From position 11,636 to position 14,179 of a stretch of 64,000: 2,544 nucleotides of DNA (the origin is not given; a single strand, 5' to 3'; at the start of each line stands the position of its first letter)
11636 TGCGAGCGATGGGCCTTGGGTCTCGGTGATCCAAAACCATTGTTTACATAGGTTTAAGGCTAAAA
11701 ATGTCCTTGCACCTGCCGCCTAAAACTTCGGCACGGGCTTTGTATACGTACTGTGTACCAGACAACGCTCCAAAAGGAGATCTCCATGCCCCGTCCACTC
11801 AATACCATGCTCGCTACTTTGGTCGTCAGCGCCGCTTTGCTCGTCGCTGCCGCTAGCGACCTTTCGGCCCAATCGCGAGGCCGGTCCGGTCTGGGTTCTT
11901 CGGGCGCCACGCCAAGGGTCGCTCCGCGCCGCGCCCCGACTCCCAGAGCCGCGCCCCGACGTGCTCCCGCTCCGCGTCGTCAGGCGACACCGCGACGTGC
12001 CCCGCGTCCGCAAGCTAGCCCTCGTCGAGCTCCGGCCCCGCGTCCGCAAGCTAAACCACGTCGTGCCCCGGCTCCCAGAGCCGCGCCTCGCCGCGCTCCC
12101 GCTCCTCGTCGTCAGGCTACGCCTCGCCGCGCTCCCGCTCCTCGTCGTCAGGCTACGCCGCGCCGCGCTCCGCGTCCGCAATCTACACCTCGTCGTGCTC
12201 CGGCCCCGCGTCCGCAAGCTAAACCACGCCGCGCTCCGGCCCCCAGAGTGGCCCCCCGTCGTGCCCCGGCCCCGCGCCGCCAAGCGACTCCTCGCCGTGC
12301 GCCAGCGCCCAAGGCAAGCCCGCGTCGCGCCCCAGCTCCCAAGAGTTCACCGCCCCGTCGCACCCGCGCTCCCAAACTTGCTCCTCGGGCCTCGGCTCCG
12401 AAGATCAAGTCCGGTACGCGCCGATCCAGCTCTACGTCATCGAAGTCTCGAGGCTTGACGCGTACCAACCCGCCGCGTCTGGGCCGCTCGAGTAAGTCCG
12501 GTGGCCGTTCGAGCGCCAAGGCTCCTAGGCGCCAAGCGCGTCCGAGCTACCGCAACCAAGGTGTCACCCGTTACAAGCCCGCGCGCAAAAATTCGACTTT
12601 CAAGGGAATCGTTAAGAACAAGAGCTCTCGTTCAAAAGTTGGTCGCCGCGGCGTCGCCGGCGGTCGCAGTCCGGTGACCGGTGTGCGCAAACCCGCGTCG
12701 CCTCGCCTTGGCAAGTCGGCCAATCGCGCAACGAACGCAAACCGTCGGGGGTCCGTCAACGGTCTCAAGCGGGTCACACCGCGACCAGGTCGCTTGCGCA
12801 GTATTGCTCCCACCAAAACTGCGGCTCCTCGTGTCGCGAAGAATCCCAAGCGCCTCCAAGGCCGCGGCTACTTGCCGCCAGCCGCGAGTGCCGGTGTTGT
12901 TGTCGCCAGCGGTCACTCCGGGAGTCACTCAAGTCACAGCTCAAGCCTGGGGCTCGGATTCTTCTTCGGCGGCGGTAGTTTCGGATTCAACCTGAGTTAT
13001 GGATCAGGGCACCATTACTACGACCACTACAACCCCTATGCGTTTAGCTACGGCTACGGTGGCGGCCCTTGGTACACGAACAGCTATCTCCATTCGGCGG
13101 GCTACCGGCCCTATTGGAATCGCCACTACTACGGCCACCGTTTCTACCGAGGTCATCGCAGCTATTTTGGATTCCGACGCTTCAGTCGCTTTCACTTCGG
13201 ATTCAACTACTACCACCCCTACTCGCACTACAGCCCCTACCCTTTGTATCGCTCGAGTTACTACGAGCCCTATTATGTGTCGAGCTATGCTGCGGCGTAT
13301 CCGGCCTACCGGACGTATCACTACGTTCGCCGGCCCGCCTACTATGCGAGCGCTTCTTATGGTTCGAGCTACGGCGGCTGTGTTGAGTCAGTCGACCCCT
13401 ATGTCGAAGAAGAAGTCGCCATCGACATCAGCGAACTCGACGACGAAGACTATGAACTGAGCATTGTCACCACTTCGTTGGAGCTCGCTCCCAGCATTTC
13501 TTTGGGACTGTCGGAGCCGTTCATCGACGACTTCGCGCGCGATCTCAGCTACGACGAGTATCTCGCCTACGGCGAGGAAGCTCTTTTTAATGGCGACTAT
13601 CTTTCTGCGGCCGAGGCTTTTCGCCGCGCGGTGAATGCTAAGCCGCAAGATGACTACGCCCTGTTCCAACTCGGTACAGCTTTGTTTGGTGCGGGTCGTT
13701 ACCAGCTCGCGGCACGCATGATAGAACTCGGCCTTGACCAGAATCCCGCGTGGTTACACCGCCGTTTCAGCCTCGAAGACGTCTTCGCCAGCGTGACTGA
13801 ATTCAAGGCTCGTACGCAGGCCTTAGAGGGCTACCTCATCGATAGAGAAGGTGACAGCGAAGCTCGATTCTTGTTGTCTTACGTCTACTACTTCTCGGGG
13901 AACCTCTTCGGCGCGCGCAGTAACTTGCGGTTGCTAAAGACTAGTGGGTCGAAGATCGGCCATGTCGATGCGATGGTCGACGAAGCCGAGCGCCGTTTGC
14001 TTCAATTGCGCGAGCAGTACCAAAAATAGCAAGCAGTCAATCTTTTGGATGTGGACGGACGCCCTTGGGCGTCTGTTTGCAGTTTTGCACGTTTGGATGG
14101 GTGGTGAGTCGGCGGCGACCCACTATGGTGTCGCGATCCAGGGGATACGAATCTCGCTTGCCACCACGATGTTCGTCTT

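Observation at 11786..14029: Secreted protein with ~18 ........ octapeptide repeats, a Tyr/Gly/His/Arg-rich low-complexity core and a TPR tail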

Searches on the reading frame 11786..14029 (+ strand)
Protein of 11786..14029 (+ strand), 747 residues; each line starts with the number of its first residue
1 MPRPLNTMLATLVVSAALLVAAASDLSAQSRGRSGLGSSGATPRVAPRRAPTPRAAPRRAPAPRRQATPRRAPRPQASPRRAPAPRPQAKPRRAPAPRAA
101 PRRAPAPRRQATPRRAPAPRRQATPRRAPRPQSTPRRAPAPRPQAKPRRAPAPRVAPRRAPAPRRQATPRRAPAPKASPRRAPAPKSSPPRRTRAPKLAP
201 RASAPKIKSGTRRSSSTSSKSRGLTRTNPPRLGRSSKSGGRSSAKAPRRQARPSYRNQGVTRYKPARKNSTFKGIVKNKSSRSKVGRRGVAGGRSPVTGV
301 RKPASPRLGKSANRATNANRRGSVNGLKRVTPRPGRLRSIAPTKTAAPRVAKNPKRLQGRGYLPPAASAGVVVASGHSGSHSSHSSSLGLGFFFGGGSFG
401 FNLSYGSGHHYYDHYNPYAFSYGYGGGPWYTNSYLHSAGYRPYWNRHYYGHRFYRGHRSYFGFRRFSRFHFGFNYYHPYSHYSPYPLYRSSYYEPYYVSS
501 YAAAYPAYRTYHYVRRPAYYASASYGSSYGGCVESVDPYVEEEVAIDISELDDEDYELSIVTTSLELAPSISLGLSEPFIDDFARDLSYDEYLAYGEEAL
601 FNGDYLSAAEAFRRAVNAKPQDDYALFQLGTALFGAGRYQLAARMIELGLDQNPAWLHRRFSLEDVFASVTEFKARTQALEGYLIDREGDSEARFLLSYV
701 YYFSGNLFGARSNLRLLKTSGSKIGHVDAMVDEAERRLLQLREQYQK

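Call 4: search_protein_families(library=pfam, proteins=[window:11786-14026:+], max_evalue=1)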
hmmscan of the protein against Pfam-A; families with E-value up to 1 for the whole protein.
window:11786-14026:+ (747 aa): 11 families
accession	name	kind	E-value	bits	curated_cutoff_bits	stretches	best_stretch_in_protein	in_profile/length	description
PF13432.12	TPR_16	-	4.3e-05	24.3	32.7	1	596-643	4-51/65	Tetratricopeptide repeat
PF14559.12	TPR_19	-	7.1e-05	23.5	25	1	602-654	4-56/68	Tetratricopeptide repeat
PF13428.12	TPR_14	-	0.00036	21.4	23.5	1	591-631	3-43/44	Tetratricopeptide repeat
PF07719.23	TPR_2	-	0.002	18.5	27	1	624-655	2-33/34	Tetratricopeptide repeat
PF13181.12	TPR_8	-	0.027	15.1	25.7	0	592-622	4-34/34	Tetratricopeptide repeat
PF13414.12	TPR_11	-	0.031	14.4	26.8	1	603-635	8-40/42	TPR repeat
PF12895.13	ANAPC3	-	0.032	14.9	27.2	1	603-644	3-44/82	Anaphase-promoting complex, cyclosome, subunit 3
PF14561.12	TPR_20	-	0.044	14.6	25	1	609-646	8-45/90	Tetratricopeptide repeat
PF24575.1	TPR_Slam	-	0.045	14.6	35.2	1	600-643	58-101/104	Surface lipoprotein assembly modifier, N-terminal TPR repeats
PF13431.12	TPR_17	-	0.076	13.8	24.4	1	612-642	2-32/34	Tetratricopeptide repeat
PF00515.34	TPR_1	-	0.14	12.5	27.8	0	625-654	3-32/34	Tetratricopeptide repeat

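Call 5: search_protein_families(library=ncbifam, proteins=[window:11786-14026:+], max_evalue=1)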
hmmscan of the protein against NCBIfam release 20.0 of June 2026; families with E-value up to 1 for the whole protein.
window:11786-14026:+ (747 aa): 6 families
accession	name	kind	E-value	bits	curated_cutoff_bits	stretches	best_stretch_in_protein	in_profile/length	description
NF040959.1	MamA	equivalog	0.0002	20.9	200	1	592-704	40-152/204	magnetosome protein MamA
TIGR02917.1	PEP_TPR_lipo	equivalog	0.0012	16.8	312.2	1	596-666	710-779/899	XrtA/PEP-CTERM system TPR-repeat protein PrsT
NF008391.2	PRK11189.1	equivalog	0.0015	18.1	250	1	599-648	109-158/297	lipoprotein NlpI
NF008520.0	PRK11447.1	equivalog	0.018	12.8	858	1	580-654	452-526/1157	cellulose synthase complex outer membrane protein BcsC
NF033920.0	C39_PA2778_fam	equivalog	0.027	13.9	150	1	591-651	192-252/255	PA2778 family cysteine peptidase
TIGR02521.1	type_IV_pilW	equivalog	0.097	12.2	154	1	604-669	80-144/234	type IV pilus biogenesis/stability protein PilW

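Call 79: find_encoding_contigs(protein=window:11786-14029:+, flank=1000, max_places=10)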
Protein window:11786-14029:+ (747 aa): no gene with exactly this product is on record in the collection.
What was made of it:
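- Tried and rejected: The full-length 747-aa product is not on record in any assembly (call 79).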
